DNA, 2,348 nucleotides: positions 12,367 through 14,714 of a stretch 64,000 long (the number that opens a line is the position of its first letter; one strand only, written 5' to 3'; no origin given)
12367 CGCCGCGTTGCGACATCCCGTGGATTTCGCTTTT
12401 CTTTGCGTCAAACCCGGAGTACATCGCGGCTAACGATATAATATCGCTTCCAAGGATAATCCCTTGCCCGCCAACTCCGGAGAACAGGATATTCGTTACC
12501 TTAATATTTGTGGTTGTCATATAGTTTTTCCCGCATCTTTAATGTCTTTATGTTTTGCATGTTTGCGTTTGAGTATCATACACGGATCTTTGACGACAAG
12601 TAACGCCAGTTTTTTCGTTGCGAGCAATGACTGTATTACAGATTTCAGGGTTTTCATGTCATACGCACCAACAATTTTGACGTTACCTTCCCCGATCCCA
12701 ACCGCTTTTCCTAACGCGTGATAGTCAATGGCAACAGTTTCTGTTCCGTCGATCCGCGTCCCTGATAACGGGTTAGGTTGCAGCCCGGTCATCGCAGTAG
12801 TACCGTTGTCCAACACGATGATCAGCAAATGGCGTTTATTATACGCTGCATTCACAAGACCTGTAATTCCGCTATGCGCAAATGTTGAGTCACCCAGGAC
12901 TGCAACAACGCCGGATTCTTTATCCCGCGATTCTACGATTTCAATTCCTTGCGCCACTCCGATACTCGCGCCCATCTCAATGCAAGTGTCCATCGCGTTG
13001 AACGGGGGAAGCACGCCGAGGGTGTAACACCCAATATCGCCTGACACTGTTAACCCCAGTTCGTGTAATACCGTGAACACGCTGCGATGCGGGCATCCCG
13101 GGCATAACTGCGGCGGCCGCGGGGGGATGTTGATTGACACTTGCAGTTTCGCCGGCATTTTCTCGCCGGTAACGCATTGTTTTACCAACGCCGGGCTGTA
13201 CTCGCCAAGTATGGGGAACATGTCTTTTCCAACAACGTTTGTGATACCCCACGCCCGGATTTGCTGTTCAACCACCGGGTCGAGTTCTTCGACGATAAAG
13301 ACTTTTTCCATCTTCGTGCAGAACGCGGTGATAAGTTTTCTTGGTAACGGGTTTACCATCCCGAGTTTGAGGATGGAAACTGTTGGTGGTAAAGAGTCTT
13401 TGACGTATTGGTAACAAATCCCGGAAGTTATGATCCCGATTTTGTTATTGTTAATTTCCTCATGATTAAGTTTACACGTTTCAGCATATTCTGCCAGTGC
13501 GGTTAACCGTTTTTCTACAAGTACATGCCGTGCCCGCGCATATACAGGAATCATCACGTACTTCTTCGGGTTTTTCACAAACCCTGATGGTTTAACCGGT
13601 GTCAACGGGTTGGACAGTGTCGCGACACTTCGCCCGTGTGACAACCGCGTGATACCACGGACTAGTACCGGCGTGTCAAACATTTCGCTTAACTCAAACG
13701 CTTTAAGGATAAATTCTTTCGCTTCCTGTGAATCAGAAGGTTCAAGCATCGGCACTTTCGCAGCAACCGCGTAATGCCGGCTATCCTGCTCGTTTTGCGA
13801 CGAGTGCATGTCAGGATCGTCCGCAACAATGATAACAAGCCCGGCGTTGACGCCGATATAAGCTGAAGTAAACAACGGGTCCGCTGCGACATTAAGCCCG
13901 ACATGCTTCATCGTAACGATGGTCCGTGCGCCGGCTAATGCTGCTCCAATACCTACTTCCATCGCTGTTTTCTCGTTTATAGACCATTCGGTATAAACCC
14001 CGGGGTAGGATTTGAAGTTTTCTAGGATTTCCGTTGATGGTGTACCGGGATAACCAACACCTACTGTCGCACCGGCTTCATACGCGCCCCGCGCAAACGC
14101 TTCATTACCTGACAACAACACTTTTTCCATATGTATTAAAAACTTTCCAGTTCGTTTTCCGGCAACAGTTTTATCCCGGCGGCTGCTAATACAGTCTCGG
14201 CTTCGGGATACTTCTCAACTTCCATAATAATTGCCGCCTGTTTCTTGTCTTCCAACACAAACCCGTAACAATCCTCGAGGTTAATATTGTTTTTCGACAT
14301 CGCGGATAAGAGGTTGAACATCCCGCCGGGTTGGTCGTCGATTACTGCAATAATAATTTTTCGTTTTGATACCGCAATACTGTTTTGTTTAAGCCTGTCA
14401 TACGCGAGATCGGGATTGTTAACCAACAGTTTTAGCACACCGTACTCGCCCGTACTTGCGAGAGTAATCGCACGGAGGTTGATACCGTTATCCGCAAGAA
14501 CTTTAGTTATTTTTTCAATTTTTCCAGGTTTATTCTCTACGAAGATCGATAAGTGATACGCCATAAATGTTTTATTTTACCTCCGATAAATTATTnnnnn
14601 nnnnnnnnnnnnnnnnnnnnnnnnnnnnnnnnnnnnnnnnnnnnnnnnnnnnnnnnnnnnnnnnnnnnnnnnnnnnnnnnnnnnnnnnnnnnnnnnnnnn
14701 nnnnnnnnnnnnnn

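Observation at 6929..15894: Duplicated ACT-domain + PaaK-like CoA-ligase cassettes flanking iorAB: aryl-acid / aromatic 2-oxoacid module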

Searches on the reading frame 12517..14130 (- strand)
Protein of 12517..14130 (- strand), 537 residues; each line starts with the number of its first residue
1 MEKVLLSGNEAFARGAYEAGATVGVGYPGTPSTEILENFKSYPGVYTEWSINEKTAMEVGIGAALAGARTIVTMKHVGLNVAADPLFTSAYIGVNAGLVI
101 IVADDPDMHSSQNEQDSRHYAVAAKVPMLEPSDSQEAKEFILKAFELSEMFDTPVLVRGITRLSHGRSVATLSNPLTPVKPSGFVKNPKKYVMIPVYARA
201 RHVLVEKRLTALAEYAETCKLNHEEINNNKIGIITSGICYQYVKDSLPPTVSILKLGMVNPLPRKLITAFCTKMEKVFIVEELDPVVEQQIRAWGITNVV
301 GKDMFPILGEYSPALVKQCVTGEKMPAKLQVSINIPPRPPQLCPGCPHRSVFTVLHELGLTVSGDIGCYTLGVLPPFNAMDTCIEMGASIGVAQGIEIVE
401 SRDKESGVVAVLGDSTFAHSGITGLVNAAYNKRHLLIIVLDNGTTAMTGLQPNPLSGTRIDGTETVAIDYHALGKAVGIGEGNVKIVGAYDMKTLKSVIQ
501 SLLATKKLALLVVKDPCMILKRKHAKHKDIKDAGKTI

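Call 3: search_protein_families(library=pfam, proteins=[window:12517-14130:-])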
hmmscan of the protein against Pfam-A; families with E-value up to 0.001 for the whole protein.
window:12517-14130:- (537 aa): 2 families
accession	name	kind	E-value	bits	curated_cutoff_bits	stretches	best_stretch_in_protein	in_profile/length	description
PF02775.26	TPP_enzyme_C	-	2.2e-19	70.2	21.9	1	365-513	1-151/151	Thiamine pyrophosphate enzyme, C-terminal TPP binding domain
PF01855.24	POR_N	-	1.3e-12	48.4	27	1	15-168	2-163/231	Pyruvate flavodoxin/ferredoxin oxidoreductase, thiamine diP-bdg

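Call 4: search_protein_families(library=ncbifam, proteins=[window:12517-14130:-])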
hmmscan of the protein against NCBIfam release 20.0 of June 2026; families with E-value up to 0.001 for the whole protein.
window:12517-14130:- (537 aa): 17 families
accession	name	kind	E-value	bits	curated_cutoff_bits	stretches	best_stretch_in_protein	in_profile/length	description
TIGR03336.1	IOR_alpha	equivalog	5e-185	616.2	650.9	1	3-528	2-542/595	indolepyruvate ferredoxin oxidoreductase subunit alpha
NF009589.0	PRK13030.1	subfamily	6e-36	123.6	816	1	75-453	125-545/1170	indolepyruvate ferredoxin oxidoreductase family protein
NF009588.0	PRK13029.1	subfamily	7.2e-25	87.1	952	2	95-293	147-361/1196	indolepyruvate ferredoxin oxidoreductase family protein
TIGR03710.1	OAFO_sf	subfamily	1.2e-16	60.4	482.75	1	2-73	192-266/561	2-oxoacid:acceptor oxidoreductase subunit alpha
NF006412.0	PRK08659.1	equivalog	2.5e-15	56.6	411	1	2-73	4-78/378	2-oxoacid:acceptor oxidoreductase subunit alpha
NF005507.0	PRK07119.1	subfamily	2e-14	53.2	399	1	1-159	2-169/352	3-methyl-2-oxobutanoate dehydrogenase subunit VorB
NF003933.0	PRK05444.2-2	equivalog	3.5e-09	35.7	395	1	387-443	121-179/606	1-deoxy-D-xylulose-5-phosphate synthase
NF007206.0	PRK09627.1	equivalog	2.7e-07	29.9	579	1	2-158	2-167/375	2-oxoglutarate synthase subunit alpha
NF040682.1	PorA_Arch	equivalog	1.3e-06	27.6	550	1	2-149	2-154/387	pyruvate synthase subunit PorA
NF008968.0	PRK12315.1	subfamily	8.2e-06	24.4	510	0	29-130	305-406/582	1-deoxy-D-xylulose-5-phosphate synthase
NF008820.0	PRK11866.1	equivalog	1e-05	25.1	402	1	338-525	13-209/287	2-oxoacid ferredoxin oxidoreductase subunit beta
NF006232.0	PRK08366.1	equivalog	2.2e-05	23.3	646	1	3-167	7-177/394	2-ketoisovalerate ferredoxin oxidoreductase subunit alpha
NF005485.1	PRK07092.1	equivalog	3.5e-05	22.8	493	1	388-511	400-514/523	benzoylformate decarboxylase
NF007201.0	PRK09622.1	equivalog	9.4e-05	21.5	590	1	7-151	14-163/405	2-oxoacid:ferredoxin oxidoreductase subunit alpha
NF041171.1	Oxoac_fdxbeta_Archa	equivalog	0.00011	21.6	423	1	354-520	21-192/296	2-oxoacid:ferredoxin oxidoreductase subunit beta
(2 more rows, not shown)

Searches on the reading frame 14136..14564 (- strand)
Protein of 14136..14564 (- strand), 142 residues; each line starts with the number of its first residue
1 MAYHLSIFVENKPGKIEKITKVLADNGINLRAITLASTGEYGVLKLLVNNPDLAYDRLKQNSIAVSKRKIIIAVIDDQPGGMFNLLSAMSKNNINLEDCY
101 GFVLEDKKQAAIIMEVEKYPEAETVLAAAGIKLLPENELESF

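Call 3: search_protein_families(library=pfam, proteins=[window:14136-14564:-])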
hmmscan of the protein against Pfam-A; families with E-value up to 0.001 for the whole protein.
window:14136-14564:- (142 aa): 7 families
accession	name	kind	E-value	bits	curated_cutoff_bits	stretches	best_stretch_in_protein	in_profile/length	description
PF19571.5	ACT_8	-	7.4e-20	71.6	23.5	1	4-139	5-138/141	ACT domain pair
PF22629.2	ACT_AHAS_ss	-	2.7e-14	53.5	27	1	5-54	1-51/67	AHAS small subunit-like ACT domain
PF01842.31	ACT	-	3.5e-13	49.5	27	1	5-42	3-42/66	ACT domain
PF13291.12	ACT_4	-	3.9e-05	24.7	27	0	4-44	8-50/80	ACT domain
PF22468.2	ACT_9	-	7.2e-05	22.9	27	0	10-36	9-35/61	ACT domain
PF13740.12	ACT_6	-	0.00033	21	23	0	10-59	10-59/76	ACT domain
PF13840.12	ACT_7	-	0.00078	19.7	27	0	12-34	20-42/65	ACT domain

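Call 4: search_protein_families(library=ncbifam, proteins=[window:14136-14564:-])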
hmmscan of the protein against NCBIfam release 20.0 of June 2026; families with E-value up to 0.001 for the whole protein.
window:14136-14564:- (142 aa): 10 families
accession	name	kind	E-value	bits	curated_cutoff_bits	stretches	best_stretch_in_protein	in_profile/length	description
NF005113.0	PRK06545.2-5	equivalog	7.5e-06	25.1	497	0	5-53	315-363/378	prephenate dehydrogenase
NF006352.0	PRK08577.1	equivalog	1.4e-05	25.2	140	0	3-30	57-84/136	hypothetical protein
NF008759.0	PRK11790.1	equivalog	3.3e-05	22.8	404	0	8-62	345-401/410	phosphoglycerate dehydrogenase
NF004976.0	PRK06349.1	subfamily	5.1e-05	22.5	205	0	2-36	349-383/430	homoserine dehydrogenase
NF008864.0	PRK11895.1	equivalog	9.7e-05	22.1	119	0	4-43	5-44/164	acetolactate synthase small subunit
NF005111.0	PRK06545.2-3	equivalog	0.00015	20.9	344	0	71-126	305-358/371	prephenate dehydrogenase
NF001220.0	PRK00194.1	equivalog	0.00019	21.8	74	0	69-118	3-53/90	ACT domain-containing protein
TIGR01327.1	PGDH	equivalog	0.00042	19.2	454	0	7-40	456-489/525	phosphoglycerate dehydrogenase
NF005112.0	PRK06545.2-4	subfamily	0.00076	18.6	294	0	66-128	285-345/356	prephenate dehydrogenase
TIGR00119.1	acolac_sm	equivalog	0.0008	19.4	56.9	0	5-45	5-45/158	acetolactate synthase small subunit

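Call 21: find_homologous_proteins(query=window:14136-14564:-, max_evalue=0.00001)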
Query window:14136-14564:- (142 aa): 161 proteins with E <= 0.00001 among 216 candidates; the best 120 are listed.
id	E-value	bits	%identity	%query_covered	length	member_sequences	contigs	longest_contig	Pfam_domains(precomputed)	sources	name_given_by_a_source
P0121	3.6e-84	297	100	100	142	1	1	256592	PF22629.3,PF01842.32,PF19571.6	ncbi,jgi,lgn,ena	ncbi:MAG: ACT domain-containing protein [Elusimicrobiota bacterium]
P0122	8.1e-57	209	69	100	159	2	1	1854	PF22629.3,PF13291.13,PF01842.32,PF19571.6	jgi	jgi:hypothetical protein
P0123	3.1e-56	207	68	100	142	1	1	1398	PF22629.3,PF13291.13,PF01842.32,PF19571.6,PF13740.13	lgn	-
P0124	2.1e-55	204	68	100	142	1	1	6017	PF22629.3,PF13291.13,PF01842.32,PF19571.6,PF13740.13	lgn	-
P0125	2.1e-55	204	68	100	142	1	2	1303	PF22629.3,PF13291.13,PF01842.32,PF19571.6,PF13740.13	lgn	-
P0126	8.2e-54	199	62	100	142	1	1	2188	PF22629.3,PF13291.13,PF01842.32,PF19571.6,PF13740.13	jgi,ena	-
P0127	1.4e-53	198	65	100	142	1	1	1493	PF22629.3,PF13291.13,PF01842.32,PF19571.6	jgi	jgi:hypothetical protein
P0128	1.5e-53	198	63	100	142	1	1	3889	PF22468.3,PF22629.3,PF13291.13,PF01842.32,PF19571.6,PF13740.13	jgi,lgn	jgi:hypothetical protein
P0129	2.2e-51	191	60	98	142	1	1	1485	PF22629.3,PF13291.13,PF01842.32,PF19571.6,PF13740.13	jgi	jgi:hypothetical protein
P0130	2.2e-51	191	64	98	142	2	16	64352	PF22468.3,PF22629.3,PF13291.13,PF01842.32,PF19571.6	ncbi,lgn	ncbi:MAG TPA: ACT domain-containing protein [Bacillota bacterium]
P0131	2.8e-51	191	64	98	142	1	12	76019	PF22468.3,PF22629.3,PF13291.13,PF01842.32,PF19571.6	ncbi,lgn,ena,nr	ncbi:MAG TPA: ACT domain-containing protein [Firmicutes bacterium]|nr:ACT domain-containing protein 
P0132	3.5e-51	190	63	100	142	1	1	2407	PF22468.3,PF22629.3,PF13291.13,PF01842.32,PF19571.6,PF13740.13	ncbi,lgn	-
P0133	5.6e-51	190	61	100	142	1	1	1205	PF22629.3,PF13291.13,PF01842.32,PF19571.6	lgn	-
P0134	6.2e-51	190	61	100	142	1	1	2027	PF22629.3,PF13291.13,PF01842.32,PF19571.6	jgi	jgi:hypothetical protein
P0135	6.7e-51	190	63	98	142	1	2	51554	PF22468.3,PF22629.3,PF13291.13,PF01842.32,PF19571.6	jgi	jgi:hypothetical protein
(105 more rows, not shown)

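Call 23: find_related_loci(query=A2, collection=metagenome_contigs, flank=9000)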
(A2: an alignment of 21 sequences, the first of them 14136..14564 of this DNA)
Query A2 (142 aa) in metagenome_contigs; peptide patterns used: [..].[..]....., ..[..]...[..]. (x = any residue, [..] = any of these).
398 stretches matched a pattern; 217 encode a relative of the query (tblastn E <= 1e-3); the best 80 are kept; 80 distinct loci.
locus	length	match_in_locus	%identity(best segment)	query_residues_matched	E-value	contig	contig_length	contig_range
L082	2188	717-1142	62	1-142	8e-61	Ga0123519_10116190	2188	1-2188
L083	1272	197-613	63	1-139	2e-60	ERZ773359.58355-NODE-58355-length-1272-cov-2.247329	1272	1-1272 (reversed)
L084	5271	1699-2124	60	1-142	3e-56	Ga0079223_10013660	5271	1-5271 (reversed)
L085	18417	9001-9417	58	1-139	4e-56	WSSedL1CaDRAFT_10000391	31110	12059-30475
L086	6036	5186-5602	61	1-139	6e-55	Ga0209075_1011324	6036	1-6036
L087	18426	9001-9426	57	1-142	1e-54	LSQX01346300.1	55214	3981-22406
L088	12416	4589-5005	59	1-139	3e-54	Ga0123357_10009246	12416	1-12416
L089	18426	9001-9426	56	1-142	1e-53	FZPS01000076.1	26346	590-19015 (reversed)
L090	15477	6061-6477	58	1-139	6e-53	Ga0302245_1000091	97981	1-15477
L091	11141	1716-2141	56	1-142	3e-52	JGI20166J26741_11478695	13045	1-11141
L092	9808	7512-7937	54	1-142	3e-52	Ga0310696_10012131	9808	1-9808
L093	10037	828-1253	54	1-142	3e-52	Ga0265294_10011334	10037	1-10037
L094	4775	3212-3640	56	1-142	1e-51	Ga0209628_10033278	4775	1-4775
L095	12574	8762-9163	57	1-134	9e-52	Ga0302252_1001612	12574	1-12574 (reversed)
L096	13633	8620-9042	57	1-141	9e-52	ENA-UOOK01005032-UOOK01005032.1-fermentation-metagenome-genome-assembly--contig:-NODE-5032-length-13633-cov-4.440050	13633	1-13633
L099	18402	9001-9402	57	1-134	4e-51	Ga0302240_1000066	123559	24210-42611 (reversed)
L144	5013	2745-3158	50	1-138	1e-46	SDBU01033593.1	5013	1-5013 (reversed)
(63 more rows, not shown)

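Call 29: search_protein_families(library=pfam, proteins=[L099:9446-10900:+, L144:3193-4413:-], max_evalue=0.001)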
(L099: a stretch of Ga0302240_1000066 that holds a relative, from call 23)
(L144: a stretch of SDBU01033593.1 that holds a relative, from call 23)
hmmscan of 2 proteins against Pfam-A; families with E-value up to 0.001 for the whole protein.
L099:9446-10900:+ (484 aa): 1 family
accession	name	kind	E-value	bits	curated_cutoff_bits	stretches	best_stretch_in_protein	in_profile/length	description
PF00474.23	SSF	-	5.4e-55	187.4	22.8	1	31-431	1-406/406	Sodium:solute symporter family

L144:3193-4413:- (406 aa): 4 families
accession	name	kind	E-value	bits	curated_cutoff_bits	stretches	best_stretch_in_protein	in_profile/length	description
PF00155.27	Aminotran_1_2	-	6.2e-64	216.9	19.7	1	45-399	3-361/361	Aminotransferase class I and II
PF01041.23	DegT_DnrJ_EryC1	-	2e-07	31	19.8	1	115-218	48-145/360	DegT/DnrJ/EryC1/StrS aminotransferase family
PF00266.25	Aminotran_5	-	3e-06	26.9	21.5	1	106-206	61-166/371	Aminotransferase class-V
PF01053.26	Cys_Met_Meta_PP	-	0.00024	20.2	27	1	104-219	65-174/381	Cys/Met metabolism PLP-dependent enzyme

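Call 32: search_solved_structures(query=window:14136-14564:-, max_evalue=0.01, show_alignments=1)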
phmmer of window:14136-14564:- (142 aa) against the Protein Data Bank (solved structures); distinct sequences matched with E-value up to 0.01: 3.
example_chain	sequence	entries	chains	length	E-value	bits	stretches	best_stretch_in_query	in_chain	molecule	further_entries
2f06_A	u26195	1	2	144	1.5e-17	67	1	2-121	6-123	conserved hypothetical protein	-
2fgc_A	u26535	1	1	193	0.0022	21.2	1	5-79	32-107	acetolactate synthase, small subunit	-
9vp8_A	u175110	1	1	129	0.0068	19.7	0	10-31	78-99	YdjB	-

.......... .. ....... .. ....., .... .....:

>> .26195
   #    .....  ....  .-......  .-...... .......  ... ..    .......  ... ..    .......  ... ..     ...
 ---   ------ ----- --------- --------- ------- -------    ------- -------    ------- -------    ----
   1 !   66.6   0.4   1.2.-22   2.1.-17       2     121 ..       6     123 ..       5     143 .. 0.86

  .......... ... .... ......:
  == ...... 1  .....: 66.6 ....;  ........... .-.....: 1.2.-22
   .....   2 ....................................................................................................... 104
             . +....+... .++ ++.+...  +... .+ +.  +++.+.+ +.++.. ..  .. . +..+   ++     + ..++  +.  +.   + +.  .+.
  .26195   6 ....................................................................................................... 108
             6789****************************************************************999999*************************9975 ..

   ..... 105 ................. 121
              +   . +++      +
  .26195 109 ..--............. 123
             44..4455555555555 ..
